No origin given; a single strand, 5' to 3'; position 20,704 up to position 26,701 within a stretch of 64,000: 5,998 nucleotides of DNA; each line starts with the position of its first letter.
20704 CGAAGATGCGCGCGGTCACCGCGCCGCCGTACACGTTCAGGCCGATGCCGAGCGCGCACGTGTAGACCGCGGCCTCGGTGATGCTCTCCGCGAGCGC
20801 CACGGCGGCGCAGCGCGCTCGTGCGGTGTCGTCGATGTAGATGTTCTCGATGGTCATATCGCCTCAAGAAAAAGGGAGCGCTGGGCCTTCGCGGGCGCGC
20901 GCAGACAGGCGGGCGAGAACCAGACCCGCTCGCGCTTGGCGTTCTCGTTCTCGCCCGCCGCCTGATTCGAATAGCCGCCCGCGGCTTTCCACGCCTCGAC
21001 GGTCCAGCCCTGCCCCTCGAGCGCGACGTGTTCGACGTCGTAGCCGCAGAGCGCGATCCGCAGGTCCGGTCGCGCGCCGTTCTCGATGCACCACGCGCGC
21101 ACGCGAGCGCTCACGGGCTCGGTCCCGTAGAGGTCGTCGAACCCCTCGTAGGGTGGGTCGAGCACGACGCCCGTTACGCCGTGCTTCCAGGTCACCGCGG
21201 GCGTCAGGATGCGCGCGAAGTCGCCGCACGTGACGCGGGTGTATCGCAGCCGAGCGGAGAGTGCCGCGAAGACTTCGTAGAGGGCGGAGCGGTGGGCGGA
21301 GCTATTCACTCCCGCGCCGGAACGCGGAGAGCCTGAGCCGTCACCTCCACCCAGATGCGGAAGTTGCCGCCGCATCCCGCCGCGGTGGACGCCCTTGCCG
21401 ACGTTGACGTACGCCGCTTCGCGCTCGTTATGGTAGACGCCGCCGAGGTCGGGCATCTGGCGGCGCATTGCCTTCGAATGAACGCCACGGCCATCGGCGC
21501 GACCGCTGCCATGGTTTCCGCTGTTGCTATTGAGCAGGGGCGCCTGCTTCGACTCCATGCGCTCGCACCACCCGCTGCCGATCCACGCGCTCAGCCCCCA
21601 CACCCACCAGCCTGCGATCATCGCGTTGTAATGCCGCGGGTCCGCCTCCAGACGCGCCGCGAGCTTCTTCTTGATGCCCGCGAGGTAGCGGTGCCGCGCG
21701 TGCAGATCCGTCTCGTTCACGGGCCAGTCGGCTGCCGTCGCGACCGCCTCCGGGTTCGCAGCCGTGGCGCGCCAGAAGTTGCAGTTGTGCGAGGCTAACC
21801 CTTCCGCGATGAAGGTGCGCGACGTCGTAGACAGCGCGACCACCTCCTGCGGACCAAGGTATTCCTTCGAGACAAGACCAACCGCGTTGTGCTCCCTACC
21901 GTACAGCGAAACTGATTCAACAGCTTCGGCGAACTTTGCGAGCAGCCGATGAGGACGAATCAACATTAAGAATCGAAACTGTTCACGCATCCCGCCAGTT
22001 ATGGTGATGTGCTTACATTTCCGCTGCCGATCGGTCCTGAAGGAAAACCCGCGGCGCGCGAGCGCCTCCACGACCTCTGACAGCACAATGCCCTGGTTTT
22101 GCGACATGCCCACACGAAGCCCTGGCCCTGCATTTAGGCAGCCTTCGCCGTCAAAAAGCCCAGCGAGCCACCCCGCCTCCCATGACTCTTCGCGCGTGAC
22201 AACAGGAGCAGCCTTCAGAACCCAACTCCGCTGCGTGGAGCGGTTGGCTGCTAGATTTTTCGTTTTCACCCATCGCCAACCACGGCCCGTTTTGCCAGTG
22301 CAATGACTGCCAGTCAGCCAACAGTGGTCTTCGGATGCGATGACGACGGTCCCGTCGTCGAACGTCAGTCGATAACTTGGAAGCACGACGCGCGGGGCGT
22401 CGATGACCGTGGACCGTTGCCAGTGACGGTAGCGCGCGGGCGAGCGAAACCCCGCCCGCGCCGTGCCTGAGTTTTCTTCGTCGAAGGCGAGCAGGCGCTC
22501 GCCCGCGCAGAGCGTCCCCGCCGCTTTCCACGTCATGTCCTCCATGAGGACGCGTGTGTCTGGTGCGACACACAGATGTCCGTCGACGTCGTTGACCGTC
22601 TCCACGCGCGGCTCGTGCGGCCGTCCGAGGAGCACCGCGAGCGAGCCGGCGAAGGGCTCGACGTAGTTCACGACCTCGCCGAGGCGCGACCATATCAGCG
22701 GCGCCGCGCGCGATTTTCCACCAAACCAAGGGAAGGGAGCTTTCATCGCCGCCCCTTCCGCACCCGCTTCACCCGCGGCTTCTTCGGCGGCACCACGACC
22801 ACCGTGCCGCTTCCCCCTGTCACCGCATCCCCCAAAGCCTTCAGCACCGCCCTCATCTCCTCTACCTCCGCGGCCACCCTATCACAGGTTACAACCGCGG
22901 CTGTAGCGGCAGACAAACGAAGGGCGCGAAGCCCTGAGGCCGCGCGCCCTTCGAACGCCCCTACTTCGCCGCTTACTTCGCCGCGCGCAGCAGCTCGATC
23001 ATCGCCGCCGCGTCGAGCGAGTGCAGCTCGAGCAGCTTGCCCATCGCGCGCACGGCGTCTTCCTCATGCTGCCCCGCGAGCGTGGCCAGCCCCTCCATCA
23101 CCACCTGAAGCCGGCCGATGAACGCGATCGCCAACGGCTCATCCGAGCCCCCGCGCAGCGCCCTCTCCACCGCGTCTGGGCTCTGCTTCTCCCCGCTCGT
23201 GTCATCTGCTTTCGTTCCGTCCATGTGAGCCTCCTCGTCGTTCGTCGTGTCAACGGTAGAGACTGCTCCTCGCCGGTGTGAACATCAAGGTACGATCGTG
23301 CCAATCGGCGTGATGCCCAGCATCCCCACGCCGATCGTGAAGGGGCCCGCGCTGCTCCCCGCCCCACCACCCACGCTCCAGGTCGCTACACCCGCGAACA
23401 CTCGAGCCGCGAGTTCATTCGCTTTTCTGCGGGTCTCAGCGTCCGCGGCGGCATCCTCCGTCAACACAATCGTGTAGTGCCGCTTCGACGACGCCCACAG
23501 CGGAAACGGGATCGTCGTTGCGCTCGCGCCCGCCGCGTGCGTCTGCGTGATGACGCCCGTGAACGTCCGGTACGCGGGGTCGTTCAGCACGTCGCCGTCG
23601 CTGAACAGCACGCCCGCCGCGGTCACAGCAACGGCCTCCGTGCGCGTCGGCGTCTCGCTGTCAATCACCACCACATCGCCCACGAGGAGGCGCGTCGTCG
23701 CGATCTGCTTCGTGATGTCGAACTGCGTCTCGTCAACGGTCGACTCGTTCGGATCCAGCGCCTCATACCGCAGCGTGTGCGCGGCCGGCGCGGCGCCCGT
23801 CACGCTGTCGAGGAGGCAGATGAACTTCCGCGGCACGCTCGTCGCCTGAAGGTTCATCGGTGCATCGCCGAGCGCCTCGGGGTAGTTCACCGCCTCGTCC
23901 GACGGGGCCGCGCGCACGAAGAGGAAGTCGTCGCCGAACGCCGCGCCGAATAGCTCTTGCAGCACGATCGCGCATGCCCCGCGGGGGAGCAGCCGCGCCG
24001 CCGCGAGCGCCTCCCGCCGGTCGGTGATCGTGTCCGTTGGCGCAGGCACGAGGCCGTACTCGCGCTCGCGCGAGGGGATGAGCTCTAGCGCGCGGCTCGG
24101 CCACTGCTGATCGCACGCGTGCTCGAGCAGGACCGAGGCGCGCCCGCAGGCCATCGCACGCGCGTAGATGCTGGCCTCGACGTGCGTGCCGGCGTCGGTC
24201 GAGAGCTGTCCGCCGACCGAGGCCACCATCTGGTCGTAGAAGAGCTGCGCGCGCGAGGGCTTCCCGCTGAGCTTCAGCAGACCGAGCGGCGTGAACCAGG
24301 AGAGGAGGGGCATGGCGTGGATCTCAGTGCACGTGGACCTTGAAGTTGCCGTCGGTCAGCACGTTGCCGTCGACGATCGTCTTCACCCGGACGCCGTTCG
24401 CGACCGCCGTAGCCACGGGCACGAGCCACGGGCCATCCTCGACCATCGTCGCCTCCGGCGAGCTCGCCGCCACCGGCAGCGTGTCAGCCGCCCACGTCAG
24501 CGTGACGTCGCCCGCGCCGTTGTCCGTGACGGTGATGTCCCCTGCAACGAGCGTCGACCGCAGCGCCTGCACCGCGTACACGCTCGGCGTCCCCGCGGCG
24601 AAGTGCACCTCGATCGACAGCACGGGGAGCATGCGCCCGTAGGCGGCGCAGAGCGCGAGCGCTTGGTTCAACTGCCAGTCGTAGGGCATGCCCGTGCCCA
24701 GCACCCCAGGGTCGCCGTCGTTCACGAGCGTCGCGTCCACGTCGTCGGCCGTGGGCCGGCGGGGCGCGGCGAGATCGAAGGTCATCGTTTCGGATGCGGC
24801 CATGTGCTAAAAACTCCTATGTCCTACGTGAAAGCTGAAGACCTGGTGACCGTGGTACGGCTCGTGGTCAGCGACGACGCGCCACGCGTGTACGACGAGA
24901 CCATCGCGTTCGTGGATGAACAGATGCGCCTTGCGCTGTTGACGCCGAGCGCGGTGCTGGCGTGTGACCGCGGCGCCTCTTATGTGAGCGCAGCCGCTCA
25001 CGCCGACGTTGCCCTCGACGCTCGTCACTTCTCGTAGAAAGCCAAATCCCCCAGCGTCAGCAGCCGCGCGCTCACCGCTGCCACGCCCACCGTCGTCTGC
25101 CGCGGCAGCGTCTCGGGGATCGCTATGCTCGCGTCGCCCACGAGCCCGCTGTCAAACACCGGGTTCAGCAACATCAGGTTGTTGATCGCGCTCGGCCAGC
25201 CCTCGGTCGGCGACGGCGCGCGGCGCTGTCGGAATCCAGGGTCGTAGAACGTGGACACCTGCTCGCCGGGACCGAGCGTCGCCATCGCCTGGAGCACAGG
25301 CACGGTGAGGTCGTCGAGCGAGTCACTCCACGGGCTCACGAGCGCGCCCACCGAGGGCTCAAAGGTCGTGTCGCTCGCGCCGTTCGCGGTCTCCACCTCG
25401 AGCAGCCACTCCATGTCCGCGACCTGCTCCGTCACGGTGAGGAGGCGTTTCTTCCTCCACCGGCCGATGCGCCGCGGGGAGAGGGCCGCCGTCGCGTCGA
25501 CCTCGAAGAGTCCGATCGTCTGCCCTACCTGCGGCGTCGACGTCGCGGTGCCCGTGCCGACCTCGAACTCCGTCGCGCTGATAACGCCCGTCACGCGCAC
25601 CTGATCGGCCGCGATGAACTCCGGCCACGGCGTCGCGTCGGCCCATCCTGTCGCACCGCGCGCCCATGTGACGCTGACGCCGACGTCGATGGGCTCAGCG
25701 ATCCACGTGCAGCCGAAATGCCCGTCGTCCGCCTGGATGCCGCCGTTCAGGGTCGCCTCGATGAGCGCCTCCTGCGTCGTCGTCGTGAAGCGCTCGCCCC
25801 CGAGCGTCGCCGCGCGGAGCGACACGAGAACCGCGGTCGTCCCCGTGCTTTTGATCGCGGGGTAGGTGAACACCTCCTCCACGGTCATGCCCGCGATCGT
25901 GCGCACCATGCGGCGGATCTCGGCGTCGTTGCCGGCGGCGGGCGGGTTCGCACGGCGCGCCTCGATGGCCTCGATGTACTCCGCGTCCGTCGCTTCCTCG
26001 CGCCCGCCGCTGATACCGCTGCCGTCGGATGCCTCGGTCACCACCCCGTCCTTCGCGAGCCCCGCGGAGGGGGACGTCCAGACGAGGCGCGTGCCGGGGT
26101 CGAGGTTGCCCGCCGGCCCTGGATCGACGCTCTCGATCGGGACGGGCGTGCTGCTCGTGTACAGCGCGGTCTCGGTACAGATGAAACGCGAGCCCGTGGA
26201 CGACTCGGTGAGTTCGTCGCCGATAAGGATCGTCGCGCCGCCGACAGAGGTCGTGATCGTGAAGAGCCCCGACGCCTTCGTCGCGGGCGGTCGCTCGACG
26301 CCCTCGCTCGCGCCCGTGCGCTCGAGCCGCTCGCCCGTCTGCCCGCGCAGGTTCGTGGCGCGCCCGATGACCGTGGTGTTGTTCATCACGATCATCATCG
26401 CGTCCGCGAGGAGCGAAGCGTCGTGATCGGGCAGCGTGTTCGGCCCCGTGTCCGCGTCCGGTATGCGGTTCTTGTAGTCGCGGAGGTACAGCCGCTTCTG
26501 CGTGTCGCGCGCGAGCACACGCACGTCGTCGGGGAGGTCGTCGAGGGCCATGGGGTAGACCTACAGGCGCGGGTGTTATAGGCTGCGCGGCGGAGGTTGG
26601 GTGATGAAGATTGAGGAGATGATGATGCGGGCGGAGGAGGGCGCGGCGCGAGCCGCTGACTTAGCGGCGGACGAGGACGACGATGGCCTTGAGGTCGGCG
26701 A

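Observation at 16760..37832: Tail operon interleaved with about ten antisense genes, several as operator-promoter-RBS cassettes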

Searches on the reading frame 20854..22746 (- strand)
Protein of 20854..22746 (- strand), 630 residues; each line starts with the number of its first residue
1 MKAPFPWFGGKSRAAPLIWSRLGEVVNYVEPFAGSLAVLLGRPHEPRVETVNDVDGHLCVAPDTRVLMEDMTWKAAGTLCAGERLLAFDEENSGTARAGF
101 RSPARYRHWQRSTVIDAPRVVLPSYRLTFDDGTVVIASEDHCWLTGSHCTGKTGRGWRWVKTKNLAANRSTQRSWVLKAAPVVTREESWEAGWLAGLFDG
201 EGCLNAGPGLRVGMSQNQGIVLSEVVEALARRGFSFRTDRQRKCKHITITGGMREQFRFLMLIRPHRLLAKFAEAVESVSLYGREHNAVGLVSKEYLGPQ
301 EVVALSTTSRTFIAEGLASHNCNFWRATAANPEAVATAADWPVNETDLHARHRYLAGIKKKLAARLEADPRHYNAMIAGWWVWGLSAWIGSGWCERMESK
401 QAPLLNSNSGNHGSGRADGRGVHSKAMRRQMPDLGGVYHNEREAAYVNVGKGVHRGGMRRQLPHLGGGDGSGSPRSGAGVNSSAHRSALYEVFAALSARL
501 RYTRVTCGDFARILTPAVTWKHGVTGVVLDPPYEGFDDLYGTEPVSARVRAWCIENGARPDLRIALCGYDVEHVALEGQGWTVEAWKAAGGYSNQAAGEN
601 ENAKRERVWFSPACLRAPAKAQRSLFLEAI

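Call 5: search_protein_families(library=pfam, proteins=[window:20854-22746:-], max_evalue=0.01)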
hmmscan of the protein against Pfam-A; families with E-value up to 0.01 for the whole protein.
window:20854-22746:- (630 aa): 2 families
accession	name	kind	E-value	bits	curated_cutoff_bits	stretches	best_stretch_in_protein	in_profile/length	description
PF02086.21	MethyltransfD12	-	0.00021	21.5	22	1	7-59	1-55/253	D12 class N6 adenine-specific DNA methyltransferase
PF14528.11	LAGLIDADG_3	-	0.00068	20.3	22.5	1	189-251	2-70/82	LAGLIDADG-like domain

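Call 20: search_protein_families(library=phrogs, proteins=[window:20854-22746:-], max_evalue=0.001)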
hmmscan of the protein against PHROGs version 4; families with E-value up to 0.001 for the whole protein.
window:20854-22746:- (630 aa): 3 families
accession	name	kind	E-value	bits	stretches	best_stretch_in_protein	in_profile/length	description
phrog_56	-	other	9.4e-19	69.1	1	1-58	61-120/647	DNA methyltransferase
phrog_13242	-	unknown function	3.7e-05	23.9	0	10-59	34-82/450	-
phrog_23217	-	unknown function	0.00025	22.2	1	3-58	5-59/109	-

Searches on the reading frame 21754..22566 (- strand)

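Call 76: search_protein_families(library=pfam, proteins=[window:21754-22566:-], max_evalue=0.01)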
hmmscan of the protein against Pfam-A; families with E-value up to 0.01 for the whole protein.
window:21754-22566:- (271 aa): 1 family
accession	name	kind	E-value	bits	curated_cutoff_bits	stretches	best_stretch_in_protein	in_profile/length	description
PF14528.11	LAGLIDADG_3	-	0.00015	22.4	22.5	1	129-191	2-70/82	LAGLIDADG-like domain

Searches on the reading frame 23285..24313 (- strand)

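Call 5: search_protein_families(library=pfam, proteins=[window:23285-24313:-], max_evalue=0.01)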
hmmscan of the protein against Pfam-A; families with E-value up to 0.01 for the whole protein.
window:23285-24313:- (342 aa): 1 family
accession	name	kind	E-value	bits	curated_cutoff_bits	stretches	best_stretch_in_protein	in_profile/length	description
PF10076.14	Phage_Mu_Gp48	-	0.00088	19.6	37.4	1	57-104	29-76/150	Bacteriophage Mu-like, Gp48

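Call 20: search_protein_families(library=phrogs, proteins=[window:23285-24313:-], max_evalue=0.001)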
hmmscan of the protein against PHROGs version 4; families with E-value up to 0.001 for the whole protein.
window:23285-24313:- (342 aa): 0 families

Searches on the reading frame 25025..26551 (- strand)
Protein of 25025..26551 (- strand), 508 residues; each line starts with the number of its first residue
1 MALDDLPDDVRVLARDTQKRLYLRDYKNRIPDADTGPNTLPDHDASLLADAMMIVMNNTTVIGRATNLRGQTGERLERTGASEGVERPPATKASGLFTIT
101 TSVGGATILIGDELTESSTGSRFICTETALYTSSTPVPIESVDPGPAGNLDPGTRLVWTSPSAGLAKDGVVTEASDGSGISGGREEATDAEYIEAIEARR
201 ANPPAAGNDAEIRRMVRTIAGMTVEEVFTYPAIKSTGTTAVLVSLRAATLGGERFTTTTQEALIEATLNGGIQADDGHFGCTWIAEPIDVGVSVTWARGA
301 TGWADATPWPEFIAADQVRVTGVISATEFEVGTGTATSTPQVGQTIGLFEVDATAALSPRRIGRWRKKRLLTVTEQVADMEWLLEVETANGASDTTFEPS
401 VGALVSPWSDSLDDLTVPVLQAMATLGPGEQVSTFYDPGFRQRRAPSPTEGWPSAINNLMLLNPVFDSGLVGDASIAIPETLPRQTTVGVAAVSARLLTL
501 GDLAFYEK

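Call 5: search_protein_families(library=pfam, proteins=[window:25025-26551:-], max_evalue=0.01)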
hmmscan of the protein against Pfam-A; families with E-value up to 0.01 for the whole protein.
window:25025-26551:- (508 aa): 1 family
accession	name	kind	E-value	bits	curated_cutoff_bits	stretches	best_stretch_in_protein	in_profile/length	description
PF04865.19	Baseplate_J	-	4.4e-20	72.5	21.1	1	73-248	2-172/255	Baseplate J-like protein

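Call 12: search_dna_similar(query=window:25025-26551:-, collection=phages, mode=protein, max_rows=20)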
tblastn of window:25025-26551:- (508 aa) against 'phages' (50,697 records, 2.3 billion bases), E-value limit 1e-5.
Records with a match: 1; places in all: 1; records where one place covers at least 80% of the query: 1.
Best place of each record, by identity: <60% 1.
By first word of the organism name: Caudoviricetes 1.
By host as written in the record: - 1.
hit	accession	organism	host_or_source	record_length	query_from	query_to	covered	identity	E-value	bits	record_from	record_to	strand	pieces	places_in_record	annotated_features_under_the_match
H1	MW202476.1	Caudoviricetes sp.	Manatee Spring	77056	37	461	84%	23.2%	7e-8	61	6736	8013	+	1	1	baseplate J-like protein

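Call 13: find_related_loci(query=window:25025-26551:-, collection=genome_contigs, flank=10000)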
Query window:25025-26551:- (508 aa) in genome_contigs; peptide patterns used: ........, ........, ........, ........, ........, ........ (x = any residue, [..] = any of these).
73 stretches matched a pattern, but none encodes a relative of the query by tblastn (E <= 1e-3).

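Call 14: find_related_loci(query=window:25025-26551:-, collection=viral_contigs, flank=10000)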
Query window:25025-26551:- (508 aa) in viral_contigs; peptide patterns used: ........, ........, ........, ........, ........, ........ (x = any residue, [..] = any of these).
8 stretches matched a pattern; 5 encode a relative of the query (tblastn E <= 1e-3); 5 distinct loci.
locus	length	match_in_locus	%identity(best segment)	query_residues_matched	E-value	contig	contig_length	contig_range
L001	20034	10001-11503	40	1-508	3e-107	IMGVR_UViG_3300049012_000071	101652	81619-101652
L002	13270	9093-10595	41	1-508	1e-106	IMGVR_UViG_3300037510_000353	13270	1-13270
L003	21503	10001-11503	40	1-508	1e-100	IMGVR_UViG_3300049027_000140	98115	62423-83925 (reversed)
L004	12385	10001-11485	37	3-508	1e-76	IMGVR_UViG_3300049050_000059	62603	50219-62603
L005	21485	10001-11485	37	3-508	1e-76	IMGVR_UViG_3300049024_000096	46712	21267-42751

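Call 30: find_homologous_proteins(query=window:25025-26551:-, max_evalue=1e-30)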
Query window:25025-26551:- (508 aa): 136 proteins with E <= 1e-30 among 8000 candidates; the best 120 are listed.
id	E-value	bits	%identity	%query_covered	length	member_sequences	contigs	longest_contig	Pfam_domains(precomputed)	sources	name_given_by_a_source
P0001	0.0e+0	1111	100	100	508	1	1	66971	PF04865.20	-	-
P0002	9.7e-256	868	78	100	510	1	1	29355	PF04865.20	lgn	-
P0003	1.0e-243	828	75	100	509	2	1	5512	PF04865.20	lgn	-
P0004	1.9e-240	817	75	100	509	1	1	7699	PF04865.20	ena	-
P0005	3.7e-233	793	73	100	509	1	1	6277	PF04865.20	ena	-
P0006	2.5e-185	635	59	100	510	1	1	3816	-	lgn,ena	-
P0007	1.2e-138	481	49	100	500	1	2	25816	-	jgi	jgi:hypothetical protein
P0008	7.7e-123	429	48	100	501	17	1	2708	PF04865.20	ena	-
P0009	2.9e-121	424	47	97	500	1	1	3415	-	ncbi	-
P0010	2.7e-119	418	45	100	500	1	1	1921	-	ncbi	-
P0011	1.5e-116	409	44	100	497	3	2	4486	-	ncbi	-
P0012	1.2e-113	399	44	99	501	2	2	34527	-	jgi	-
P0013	3.3e-113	398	45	100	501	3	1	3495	PF04865.20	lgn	-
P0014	6.7e-113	397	44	99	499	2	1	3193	-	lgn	-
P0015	4.1e-112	394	43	100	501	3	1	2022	-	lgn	-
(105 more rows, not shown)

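Call 31: find_encoding_contigs(protein=P0002, flank=10000, max_places=2)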
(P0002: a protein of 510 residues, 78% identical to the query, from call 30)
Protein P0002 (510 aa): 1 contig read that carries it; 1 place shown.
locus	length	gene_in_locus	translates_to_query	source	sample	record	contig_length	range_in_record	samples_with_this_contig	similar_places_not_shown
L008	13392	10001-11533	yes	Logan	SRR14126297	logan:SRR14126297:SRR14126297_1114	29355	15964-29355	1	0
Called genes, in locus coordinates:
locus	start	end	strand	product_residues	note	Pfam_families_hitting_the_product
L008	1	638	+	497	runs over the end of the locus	-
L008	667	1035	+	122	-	-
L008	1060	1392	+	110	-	-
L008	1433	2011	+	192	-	-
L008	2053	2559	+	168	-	-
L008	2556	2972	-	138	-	-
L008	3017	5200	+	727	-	PF10145:PhageMin_Tail (weak)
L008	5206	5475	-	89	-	-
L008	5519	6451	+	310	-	-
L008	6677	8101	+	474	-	PF21683:GpP-like_1st (weak)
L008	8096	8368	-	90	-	-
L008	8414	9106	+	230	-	-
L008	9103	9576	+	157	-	-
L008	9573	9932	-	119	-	-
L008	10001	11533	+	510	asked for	PF04865:Baseplate_J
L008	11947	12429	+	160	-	-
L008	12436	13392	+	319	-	?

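Call 32: find_encoding_contigs(protein=P0004, flank=10000, max_places=2)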
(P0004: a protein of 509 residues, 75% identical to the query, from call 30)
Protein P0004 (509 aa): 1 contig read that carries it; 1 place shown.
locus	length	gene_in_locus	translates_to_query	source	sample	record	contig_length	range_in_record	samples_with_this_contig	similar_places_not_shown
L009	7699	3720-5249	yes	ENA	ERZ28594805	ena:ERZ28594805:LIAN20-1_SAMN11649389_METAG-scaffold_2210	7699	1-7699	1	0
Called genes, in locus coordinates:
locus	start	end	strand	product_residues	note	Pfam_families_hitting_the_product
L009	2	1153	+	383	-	?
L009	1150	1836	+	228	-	-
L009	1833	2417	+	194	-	PF24297:DUF7481 (weak)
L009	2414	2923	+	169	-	PF24297:DUF7481 (faint)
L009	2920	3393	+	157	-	-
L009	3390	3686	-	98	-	-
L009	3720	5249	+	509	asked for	PF04865:Baseplate_J (weak)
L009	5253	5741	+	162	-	-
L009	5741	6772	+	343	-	-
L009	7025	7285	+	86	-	-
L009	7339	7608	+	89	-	-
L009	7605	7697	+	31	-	?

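Call 33: find_encoding_contigs(protein=P0005, flank=10000, max_places=2)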
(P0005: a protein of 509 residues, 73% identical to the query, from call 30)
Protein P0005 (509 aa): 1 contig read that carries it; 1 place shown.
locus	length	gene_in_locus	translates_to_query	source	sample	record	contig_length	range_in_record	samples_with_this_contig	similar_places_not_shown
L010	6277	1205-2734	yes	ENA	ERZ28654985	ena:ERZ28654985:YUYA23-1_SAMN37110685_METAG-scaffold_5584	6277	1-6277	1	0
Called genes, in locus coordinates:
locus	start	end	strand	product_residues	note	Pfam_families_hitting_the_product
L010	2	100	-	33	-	?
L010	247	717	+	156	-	-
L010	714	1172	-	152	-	-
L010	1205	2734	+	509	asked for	PF04865:Baseplate_J (weak)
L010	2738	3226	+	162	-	-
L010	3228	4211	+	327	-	-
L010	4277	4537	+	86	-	-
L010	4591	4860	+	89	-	-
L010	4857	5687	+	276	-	PF01555:N6_N4_Mtase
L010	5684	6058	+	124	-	-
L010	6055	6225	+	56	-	-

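Call 36: find_encoding_contigs(protein=P0007, flank=10000, max_places=1)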
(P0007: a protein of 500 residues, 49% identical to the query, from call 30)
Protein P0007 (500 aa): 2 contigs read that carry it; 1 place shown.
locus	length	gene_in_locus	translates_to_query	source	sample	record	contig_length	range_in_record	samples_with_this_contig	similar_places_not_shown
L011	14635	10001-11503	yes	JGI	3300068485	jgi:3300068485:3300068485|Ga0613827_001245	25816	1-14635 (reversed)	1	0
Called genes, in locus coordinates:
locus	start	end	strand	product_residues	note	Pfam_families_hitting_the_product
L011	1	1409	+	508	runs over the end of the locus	-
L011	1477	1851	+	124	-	-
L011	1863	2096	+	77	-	-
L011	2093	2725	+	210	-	-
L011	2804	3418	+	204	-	-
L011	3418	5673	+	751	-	-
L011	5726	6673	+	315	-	PF07157:DNA_circ_N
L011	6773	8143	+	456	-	-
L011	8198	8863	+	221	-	-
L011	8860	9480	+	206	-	PF24297:DUF7481 (weak)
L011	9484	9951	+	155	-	-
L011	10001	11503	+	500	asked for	-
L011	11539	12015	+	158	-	-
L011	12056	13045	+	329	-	-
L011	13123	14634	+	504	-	?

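Call 37: find_encoding_contigs(protein=P0003, flank=10000, max_places=1)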
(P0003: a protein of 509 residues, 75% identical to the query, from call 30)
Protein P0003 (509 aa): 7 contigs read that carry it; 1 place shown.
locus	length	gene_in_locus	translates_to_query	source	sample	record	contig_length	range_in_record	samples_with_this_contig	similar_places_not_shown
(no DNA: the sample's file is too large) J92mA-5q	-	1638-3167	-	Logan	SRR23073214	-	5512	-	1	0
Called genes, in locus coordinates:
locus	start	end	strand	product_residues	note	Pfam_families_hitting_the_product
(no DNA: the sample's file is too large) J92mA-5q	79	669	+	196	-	-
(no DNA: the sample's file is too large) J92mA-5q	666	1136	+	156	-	-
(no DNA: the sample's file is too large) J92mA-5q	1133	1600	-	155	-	-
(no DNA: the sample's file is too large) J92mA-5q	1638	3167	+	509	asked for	PF04865:Baseplate_J (weak)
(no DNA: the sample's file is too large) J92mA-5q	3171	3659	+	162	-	-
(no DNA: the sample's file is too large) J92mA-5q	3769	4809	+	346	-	-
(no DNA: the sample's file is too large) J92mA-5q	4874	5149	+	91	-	-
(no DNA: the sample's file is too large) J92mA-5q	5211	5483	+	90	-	-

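Call 38: find_encoding_contigs(protein=P0006, flank=10000, max_places=1)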
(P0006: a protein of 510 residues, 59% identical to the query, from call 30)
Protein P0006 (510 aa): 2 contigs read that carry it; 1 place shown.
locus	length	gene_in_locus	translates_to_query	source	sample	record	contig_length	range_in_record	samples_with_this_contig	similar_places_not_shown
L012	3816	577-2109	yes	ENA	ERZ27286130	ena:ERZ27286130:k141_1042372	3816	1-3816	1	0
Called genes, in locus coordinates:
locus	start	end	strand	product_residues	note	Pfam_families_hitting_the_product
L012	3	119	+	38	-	?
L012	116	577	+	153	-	-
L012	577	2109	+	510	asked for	-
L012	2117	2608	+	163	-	-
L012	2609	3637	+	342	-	-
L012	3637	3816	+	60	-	?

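Call 76: search_protein_families(library=pfam, proteins=[L008:2559-2972:-, L008:5209-5475:-, L008:8099-8368:-, L005:3286-3816:-], max_evalue=0.01)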
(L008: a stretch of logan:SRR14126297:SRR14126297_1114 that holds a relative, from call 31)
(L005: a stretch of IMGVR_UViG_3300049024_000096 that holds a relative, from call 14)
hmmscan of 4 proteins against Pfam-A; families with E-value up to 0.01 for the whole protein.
L008:2559-2972:- (138 aa): 0 families

L008:5209-5475:- (89 aa): 0 families

L008:8099-8368:- (90 aa): 0 families

L005:3286-3816:- (177 aa): 0 families

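Call 85: find_related_loci(query=window:25025-26551:-, collection=metagenome_contigs, flank=10000)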
Query window:25025-26551:- (508 aa) in metagenome_contigs; peptide patterns used: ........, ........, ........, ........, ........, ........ (x = any residue, [..] = any of these).
92 stretches matched a pattern; 1 encode a relative of the query (tblastn E <= 1e-3); 1 distinct loci.
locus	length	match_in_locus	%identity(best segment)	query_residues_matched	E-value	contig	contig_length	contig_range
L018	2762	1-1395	41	36-508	8e-106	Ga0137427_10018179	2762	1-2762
